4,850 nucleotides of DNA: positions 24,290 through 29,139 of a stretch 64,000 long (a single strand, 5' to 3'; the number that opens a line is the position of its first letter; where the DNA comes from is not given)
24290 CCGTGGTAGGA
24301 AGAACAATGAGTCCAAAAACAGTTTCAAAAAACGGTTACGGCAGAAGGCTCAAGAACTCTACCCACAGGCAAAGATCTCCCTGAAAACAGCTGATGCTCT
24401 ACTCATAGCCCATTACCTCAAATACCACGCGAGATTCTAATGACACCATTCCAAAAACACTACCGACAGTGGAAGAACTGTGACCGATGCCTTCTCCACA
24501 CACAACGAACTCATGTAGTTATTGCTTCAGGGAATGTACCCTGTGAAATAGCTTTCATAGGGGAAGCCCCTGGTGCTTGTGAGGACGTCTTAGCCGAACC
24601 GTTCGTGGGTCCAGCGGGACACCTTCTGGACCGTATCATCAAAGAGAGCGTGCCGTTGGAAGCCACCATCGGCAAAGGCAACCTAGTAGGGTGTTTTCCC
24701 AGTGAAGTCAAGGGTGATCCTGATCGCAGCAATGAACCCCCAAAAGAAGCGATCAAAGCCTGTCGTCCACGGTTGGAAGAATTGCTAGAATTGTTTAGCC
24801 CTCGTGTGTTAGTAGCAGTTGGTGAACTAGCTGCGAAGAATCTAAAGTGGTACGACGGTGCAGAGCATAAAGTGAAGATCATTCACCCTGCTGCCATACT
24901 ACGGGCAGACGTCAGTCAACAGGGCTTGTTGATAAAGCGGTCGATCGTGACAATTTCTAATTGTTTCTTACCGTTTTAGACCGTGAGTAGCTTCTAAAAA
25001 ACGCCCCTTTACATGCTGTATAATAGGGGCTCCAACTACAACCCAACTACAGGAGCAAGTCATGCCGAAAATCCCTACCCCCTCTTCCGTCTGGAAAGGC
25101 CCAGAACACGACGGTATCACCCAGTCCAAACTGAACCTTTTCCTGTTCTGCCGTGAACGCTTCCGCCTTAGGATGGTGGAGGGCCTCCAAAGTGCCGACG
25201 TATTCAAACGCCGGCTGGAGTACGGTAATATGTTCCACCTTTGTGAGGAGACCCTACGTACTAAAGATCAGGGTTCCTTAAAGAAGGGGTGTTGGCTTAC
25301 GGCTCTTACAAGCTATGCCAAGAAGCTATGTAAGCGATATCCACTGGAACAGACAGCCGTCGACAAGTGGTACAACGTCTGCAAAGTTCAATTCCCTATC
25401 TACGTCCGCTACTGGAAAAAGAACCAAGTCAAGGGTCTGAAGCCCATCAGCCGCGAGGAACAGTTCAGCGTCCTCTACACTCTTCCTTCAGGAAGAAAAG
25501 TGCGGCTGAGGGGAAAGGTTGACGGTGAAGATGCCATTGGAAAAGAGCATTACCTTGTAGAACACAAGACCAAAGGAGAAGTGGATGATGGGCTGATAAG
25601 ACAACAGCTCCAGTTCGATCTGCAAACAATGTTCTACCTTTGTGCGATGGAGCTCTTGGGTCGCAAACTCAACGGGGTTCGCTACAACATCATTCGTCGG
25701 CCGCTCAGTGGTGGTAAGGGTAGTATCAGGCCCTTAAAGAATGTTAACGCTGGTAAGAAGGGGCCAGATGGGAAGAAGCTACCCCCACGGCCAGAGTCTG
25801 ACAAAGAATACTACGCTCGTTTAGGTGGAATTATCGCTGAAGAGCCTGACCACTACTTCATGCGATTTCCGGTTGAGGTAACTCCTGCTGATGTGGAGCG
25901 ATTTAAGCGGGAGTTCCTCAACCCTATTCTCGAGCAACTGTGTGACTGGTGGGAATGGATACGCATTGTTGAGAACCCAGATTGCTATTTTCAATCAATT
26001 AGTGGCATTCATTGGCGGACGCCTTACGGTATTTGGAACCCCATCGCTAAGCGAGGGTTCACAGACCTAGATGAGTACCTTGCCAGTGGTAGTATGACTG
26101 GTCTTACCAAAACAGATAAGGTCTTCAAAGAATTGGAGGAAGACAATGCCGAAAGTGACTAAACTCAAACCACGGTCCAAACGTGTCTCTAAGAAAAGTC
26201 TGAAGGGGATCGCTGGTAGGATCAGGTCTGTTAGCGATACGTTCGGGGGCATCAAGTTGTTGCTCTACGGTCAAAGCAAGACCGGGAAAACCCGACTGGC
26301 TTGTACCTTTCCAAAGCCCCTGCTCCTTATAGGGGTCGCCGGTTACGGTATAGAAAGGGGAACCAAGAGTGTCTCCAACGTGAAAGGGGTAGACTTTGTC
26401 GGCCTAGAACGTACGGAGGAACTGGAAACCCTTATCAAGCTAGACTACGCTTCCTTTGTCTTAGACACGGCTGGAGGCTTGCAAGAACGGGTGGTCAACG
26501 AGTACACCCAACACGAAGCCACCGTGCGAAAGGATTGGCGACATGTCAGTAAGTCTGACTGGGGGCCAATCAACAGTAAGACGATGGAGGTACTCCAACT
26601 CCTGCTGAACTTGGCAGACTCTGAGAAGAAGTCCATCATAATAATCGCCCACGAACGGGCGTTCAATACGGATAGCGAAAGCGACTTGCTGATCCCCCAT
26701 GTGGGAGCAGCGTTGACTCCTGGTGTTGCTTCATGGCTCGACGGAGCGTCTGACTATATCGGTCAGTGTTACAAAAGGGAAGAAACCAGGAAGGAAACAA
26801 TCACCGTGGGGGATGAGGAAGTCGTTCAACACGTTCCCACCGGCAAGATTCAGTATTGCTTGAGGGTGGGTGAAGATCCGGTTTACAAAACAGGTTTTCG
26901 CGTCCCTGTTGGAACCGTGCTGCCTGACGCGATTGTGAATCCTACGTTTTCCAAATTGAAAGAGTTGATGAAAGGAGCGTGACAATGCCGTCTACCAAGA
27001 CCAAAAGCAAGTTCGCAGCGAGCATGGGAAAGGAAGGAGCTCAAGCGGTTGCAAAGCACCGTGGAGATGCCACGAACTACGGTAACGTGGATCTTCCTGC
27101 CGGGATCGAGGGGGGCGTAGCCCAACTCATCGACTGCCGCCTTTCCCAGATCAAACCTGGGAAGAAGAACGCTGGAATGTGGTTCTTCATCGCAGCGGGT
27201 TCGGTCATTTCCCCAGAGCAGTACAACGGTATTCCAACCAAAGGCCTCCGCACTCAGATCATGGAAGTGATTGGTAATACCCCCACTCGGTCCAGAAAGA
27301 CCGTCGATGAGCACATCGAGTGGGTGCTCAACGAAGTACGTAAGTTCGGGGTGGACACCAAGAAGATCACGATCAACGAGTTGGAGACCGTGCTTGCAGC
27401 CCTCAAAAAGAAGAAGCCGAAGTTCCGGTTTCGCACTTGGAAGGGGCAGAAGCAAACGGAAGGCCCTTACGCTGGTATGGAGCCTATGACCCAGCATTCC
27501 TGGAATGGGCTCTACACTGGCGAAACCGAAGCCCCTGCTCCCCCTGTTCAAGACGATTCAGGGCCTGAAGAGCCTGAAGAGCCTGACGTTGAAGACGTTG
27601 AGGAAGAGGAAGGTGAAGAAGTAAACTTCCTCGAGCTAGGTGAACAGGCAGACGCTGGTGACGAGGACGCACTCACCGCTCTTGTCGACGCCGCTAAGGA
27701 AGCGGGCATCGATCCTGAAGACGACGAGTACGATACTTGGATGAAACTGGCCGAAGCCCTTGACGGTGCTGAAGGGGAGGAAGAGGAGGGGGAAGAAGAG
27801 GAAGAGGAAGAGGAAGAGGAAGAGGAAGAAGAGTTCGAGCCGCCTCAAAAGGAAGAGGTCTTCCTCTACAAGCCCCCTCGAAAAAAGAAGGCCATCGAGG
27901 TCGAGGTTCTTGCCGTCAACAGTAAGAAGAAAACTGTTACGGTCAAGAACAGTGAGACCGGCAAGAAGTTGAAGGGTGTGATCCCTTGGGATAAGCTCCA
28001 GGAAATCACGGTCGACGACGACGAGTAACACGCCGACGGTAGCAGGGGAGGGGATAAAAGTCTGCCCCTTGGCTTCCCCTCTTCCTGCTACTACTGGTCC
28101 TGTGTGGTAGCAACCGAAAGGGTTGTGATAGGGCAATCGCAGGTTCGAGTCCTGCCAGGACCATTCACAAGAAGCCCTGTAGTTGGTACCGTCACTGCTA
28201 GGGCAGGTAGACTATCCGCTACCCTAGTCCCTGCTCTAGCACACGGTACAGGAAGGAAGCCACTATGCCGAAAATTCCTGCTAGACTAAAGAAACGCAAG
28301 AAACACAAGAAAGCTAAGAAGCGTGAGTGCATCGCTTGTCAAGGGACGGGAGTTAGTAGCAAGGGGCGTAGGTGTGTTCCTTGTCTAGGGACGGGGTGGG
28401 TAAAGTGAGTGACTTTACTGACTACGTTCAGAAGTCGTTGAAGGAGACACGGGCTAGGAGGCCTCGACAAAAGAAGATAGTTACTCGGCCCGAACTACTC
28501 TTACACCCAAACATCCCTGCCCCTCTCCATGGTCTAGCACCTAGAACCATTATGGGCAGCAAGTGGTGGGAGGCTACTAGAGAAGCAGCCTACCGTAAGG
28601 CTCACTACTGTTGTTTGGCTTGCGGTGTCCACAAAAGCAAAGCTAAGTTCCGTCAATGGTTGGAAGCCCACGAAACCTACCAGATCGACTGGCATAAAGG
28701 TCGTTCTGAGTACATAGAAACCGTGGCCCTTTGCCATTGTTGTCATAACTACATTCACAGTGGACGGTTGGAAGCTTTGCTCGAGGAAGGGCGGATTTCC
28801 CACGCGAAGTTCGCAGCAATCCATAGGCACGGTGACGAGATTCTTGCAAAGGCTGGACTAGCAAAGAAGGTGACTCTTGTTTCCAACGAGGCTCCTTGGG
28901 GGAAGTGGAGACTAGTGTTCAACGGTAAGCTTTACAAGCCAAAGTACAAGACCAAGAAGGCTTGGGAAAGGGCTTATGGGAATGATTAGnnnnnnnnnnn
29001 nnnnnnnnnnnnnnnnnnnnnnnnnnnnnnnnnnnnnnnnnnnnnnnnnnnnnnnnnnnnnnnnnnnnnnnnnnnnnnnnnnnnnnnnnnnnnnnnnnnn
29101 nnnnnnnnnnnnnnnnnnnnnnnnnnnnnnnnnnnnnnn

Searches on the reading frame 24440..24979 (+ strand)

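Call 60: search_protein_families(library=pfam, max_evalue=0.01, proteins=[window:24440-24979:+])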
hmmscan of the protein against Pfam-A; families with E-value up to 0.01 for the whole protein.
window:24440-24979:+ (179 aa): 1 family
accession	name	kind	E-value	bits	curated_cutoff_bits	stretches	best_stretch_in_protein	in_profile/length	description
PF03167.25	UDG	-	3.2e-20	73.1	24.3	1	32-157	5-125/141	Uracil DNA glycosylase superfamily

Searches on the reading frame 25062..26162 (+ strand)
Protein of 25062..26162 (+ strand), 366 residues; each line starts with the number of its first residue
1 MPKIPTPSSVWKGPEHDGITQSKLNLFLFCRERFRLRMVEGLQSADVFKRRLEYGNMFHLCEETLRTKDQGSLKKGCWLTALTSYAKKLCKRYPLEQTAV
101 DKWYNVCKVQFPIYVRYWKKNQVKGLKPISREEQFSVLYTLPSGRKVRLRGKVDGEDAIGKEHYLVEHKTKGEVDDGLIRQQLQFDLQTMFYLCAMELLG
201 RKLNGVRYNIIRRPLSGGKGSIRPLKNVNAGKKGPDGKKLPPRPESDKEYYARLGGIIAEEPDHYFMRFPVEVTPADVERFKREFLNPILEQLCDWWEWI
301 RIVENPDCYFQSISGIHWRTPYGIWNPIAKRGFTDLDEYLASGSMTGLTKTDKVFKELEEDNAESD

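Call 60: search_protein_families(library=pfam, max_evalue=0.01, proteins=[window:25062-26162:+])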
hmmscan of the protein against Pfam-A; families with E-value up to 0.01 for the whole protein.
window:25062-26162:+ (366 aa): 1 family
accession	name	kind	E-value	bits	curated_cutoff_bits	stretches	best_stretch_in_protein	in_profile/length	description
PF12705.13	PDDEXK_1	-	3.9e-14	53.6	22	1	19-224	2-202/247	PD-(D/E)XK nuclease superfamily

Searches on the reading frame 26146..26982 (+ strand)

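Call 60: search_protein_families(library=pfam, max_evalue=0.01, proteins=[window:26146-26982:+])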
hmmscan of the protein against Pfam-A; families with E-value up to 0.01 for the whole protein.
window:26146-26982:+ (278 aa): 1 family
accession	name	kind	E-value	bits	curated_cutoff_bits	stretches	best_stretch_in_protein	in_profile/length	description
PF13479.12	AAA_24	-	4.7e-14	53.1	27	1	36-214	3-174/195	AAA domain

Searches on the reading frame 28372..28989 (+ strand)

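Call 3: search_protein_families(library=pfam, max_evalue=0.01, proteins=[window:28372-28989:+])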
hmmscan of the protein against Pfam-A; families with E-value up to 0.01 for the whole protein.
window:28372-28989:+ (205 aa): 0 families

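Call 4: search_protein_families(library=phrogs, max_evalue=0.001, proteins=[window:28372-28989:+])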
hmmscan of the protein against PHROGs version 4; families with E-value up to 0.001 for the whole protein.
window:28372-28989:+ (205 aa): 4 families
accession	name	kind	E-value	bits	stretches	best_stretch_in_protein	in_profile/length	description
phrog_5200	-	DNA, RNA and nucleotide metabolism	1.7e-22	81.1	1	41-181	3-126/154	HNH endonuclease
phrog_119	-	DNA, RNA and nucleotide metabolism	4.6e-06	26.7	1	58-140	183-266/443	HNH endonuclease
phrog_144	-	DNA, RNA and nucleotide metabolism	0.00046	20.9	1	62-133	68-137/175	HNH endonuclease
phrog_15103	-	unknown function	0.00075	20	1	69-143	194-269/280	-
